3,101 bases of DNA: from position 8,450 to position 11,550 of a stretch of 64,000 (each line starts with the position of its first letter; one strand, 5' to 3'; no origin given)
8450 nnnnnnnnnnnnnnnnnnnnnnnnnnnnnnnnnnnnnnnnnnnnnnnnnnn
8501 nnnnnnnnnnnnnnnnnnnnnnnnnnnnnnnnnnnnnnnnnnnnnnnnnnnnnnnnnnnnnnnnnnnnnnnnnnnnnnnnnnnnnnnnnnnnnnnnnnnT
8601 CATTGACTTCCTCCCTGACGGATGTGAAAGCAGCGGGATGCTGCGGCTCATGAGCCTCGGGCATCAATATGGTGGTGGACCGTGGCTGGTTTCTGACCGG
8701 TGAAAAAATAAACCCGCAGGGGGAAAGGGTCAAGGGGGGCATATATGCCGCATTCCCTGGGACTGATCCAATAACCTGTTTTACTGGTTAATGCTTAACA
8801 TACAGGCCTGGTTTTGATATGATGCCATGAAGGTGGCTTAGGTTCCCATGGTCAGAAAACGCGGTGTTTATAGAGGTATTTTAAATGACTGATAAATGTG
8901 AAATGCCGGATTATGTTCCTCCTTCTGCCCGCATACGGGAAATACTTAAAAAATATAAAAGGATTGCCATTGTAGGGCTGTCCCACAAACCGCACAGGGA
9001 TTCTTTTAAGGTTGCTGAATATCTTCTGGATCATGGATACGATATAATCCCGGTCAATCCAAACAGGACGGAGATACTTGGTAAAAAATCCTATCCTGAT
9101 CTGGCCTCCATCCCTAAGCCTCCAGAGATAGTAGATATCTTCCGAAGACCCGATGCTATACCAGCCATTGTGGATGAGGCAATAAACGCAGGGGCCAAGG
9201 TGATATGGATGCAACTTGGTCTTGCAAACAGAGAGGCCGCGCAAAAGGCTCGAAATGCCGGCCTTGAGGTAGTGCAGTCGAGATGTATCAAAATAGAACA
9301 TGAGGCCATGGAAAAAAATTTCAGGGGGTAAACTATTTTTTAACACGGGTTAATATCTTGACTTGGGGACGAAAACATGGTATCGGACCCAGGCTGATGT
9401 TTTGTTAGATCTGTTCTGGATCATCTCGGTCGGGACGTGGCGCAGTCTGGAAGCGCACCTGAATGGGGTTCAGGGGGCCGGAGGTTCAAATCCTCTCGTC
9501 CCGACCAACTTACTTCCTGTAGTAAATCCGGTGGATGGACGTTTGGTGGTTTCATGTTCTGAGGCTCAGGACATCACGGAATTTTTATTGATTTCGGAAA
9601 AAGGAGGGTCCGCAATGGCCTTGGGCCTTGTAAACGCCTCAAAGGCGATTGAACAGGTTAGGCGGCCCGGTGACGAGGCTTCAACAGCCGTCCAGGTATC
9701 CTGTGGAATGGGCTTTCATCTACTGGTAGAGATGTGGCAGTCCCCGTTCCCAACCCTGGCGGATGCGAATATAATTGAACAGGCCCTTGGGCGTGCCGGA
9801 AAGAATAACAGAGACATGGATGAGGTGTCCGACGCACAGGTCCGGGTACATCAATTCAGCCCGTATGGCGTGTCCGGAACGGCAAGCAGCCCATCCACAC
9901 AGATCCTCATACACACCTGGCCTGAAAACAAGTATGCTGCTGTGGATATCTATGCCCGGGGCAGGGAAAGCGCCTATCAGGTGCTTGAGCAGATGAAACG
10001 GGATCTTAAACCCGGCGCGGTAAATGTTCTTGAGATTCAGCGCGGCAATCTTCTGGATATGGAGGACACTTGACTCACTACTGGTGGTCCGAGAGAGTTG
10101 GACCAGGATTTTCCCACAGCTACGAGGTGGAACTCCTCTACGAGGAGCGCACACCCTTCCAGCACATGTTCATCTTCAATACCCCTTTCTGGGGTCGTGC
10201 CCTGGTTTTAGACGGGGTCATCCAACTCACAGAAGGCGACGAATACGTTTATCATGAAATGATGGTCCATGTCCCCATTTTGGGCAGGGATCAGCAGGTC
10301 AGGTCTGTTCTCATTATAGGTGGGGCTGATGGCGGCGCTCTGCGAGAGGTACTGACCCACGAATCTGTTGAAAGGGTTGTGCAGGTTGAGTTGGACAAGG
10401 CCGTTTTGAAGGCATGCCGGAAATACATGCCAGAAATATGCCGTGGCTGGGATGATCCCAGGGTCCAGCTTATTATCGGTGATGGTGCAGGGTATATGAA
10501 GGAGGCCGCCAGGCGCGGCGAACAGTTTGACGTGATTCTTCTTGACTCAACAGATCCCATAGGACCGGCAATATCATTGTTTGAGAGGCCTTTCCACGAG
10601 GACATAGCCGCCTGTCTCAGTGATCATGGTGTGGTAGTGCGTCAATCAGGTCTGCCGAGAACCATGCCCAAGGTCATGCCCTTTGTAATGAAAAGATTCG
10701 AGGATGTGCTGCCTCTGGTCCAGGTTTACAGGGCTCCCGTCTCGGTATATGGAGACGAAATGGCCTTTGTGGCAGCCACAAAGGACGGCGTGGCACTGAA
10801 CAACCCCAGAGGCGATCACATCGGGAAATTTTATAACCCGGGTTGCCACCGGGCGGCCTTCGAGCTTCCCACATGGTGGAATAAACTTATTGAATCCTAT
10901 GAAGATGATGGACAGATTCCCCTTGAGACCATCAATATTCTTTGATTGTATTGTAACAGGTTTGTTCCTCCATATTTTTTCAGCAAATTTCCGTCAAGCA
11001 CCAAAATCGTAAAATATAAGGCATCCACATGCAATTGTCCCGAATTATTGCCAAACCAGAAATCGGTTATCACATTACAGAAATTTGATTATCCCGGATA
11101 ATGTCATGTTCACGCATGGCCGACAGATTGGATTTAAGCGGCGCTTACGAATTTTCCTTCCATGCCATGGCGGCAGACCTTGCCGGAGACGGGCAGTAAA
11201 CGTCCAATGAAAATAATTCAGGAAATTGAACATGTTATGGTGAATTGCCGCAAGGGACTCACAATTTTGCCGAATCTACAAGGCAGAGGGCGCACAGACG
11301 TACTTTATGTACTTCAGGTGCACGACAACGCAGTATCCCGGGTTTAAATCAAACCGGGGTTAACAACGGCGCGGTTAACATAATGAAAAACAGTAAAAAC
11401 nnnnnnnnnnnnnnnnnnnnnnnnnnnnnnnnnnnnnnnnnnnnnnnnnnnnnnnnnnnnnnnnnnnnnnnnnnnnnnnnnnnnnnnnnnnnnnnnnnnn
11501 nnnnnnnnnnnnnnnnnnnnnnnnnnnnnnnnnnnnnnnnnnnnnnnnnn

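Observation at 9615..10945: SpeH-like protein lacking the pyruvoyl-forming Ser and catalytic Cys, translationally coupled to an intact spermidine synthase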

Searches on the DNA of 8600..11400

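Call 23: search_rna_families(source=window, start=8600, end=11400, threshold=evalue, max_evalue=1)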
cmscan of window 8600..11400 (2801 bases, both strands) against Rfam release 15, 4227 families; matches with E-value up to 1: 1.
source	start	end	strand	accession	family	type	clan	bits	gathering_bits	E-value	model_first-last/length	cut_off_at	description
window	9431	9504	+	RF00005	tRNA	Gene; tRNA;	CL00001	59.3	29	1.2e-11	1-71/71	no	tRNA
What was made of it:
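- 9508..9614 (+): Leader with the Shine-Dalgarno sequence AGGAGG (9602-9607). No known RNA family matches. Rfam at E<=1 finds only the tRNA (call 23).
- Tried and rejected: Rfam finds only the tRNA (call 23).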

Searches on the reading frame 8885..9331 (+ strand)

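Call 82: search_protein_families(library=pfam, proteins=[window:8885-9331:+], max_evalue=0.00001)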
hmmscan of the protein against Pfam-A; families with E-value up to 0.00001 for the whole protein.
window:8885-9331:+ (148 aa): 1 family
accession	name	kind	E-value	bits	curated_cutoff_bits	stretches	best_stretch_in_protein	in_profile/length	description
PF13380.12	CoA_binding_2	-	1e-44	152.1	22.8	1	25-139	1-115/116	CoA binding domain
